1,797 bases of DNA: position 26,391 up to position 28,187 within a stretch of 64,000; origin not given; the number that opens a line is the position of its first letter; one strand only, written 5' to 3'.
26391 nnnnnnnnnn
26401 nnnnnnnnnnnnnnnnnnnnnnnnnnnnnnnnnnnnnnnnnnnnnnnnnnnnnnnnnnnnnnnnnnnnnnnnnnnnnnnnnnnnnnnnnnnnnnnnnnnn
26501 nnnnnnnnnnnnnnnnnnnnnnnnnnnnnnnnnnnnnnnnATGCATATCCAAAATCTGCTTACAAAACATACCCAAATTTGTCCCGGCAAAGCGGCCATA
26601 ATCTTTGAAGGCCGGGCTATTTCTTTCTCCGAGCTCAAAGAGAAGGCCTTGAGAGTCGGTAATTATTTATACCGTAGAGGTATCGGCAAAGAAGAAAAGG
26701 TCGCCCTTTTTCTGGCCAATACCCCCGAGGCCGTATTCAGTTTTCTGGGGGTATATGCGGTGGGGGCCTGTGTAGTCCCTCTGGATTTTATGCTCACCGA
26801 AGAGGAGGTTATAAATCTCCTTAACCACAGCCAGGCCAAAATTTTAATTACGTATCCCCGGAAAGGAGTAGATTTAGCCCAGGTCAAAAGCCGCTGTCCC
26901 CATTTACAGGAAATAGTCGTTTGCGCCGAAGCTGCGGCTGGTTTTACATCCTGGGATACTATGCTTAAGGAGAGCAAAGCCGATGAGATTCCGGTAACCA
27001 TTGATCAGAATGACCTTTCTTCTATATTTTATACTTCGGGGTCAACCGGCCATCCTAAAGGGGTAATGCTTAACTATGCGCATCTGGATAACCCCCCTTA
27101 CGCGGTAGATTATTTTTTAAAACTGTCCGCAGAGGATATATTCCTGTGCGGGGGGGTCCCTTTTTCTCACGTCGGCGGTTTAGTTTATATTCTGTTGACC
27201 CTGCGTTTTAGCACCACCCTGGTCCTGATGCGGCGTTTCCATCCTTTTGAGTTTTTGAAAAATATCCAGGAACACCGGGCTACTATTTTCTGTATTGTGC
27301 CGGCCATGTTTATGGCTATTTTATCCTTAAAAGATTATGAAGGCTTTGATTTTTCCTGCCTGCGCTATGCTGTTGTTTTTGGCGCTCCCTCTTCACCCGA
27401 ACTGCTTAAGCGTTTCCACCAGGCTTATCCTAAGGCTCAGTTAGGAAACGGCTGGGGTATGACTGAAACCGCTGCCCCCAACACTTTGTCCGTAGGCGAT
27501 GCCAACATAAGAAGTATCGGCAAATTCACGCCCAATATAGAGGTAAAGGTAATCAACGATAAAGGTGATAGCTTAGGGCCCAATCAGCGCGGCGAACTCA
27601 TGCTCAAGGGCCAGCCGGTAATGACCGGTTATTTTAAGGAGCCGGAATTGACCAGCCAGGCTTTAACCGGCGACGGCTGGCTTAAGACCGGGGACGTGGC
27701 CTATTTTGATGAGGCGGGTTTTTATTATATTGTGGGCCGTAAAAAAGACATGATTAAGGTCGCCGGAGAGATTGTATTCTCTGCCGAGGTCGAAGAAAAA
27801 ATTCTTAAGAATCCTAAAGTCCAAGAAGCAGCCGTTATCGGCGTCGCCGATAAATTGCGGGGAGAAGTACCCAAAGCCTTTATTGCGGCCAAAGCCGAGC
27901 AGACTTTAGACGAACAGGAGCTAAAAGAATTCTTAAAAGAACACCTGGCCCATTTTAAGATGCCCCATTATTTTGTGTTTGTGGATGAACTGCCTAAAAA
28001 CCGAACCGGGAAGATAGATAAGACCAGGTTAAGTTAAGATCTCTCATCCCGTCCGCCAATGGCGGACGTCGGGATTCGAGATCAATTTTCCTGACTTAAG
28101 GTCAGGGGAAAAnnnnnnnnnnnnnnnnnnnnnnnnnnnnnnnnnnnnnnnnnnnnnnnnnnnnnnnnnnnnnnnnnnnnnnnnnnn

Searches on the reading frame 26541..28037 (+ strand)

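Call 24: search_protein_families(library=pfam, proteins=[window:26541-28037:+], max_evalue=0.01)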
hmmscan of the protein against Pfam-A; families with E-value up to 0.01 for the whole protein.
window:26541-28037:+ (498 aa): 2 families
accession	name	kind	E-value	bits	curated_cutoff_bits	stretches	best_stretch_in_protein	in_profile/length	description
PF00501.34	AMP-binding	-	2.8e-81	273.7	29.9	1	12-365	6-384/384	AMP-binding enzyme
PF13193.12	AMP-binding_C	-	3.9e-22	79.4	24.5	1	416-491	1-76/76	AMP-binding enzyme C-terminal domain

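Call 35: search_protein_families(library=ncbifam, proteins=[window:26541-28037:+], max_evalue=0.001)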
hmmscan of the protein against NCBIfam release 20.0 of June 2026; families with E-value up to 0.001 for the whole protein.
window:26541-28037:+ (498 aa): 107 families (the best 25 are shown)
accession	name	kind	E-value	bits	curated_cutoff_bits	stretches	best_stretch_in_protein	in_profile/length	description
NF004837.0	PRK06187.1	subfamily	5.1e-129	430.9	476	1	2-497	9-518/531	long-chain-fatty-acid--CoA ligase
NF006182.0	PRK08316.1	subfamily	4.5e-96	322.4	663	1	3-497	13-513/523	fatty acyl-CoA synthetase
NF009233.0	PRK12583.1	subfamily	9.2e-94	314.8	832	1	3-497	20-546/558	fatty acid CoA ligase family protein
NF005801.1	PRK07656.1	equivalog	2.8e-91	306.6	657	1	5-497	5-499/500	FadD3 family acyl-CoA ligase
NF002966.0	PRK03640.1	equivalog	6.3e-90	302.1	556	1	2-497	3-476/483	o-succinylbenzoate--CoA ligase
NF005307.0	PRK06839.1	equivalog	3.6e-87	293.1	748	1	5-497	6-489/496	o-succinylbenzoate--CoA ligase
NF004797.0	PRK06145.1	equivalog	4.1e-86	289.3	850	1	6-495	7-489/499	acyl-CoA synthetase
NF005857.1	PRK07786.1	exception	9.5e-84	281.7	733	1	5-497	13-508/513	fatty-acid--CoA ligase FadD5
NF005947.1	PRK08008.1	equivalog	5e-83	279.4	651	1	7-497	13-517/518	crotonobetaine/carnitine-CoA ligase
NF006181.0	PRK08314.1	subfamily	1.3e-81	274.5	705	2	132-493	180-546/563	long-chain-fatty-acid--CoA ligase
NF052269.1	Staph_lig_FadD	equivalog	1.3e-80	271.2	650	1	12-497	11-489/499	long-chain-fatty-acid--CoA ligase FadD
NF005220.0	PRK06710.1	equivalog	1.2e-79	267.9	1116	2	125-494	174-546/563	long-chain-fatty-acid--CoA ligase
NF003313.0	PRK04319.1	equivalog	6.6e-79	265.7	729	1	25-493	73-553/574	acetate--CoA ligase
TIGR03098.1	ligase_PEP_1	hypoth_equivalog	7.2e-79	265.6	592.35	1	3-497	2-514/517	acyl-CoA ligase (AMP-forming), exosortase A system-associated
NF005676.0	PRK07470.1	equivalog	1.8e-78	264.5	774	1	1-496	20-524/544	acyl-CoA synthetase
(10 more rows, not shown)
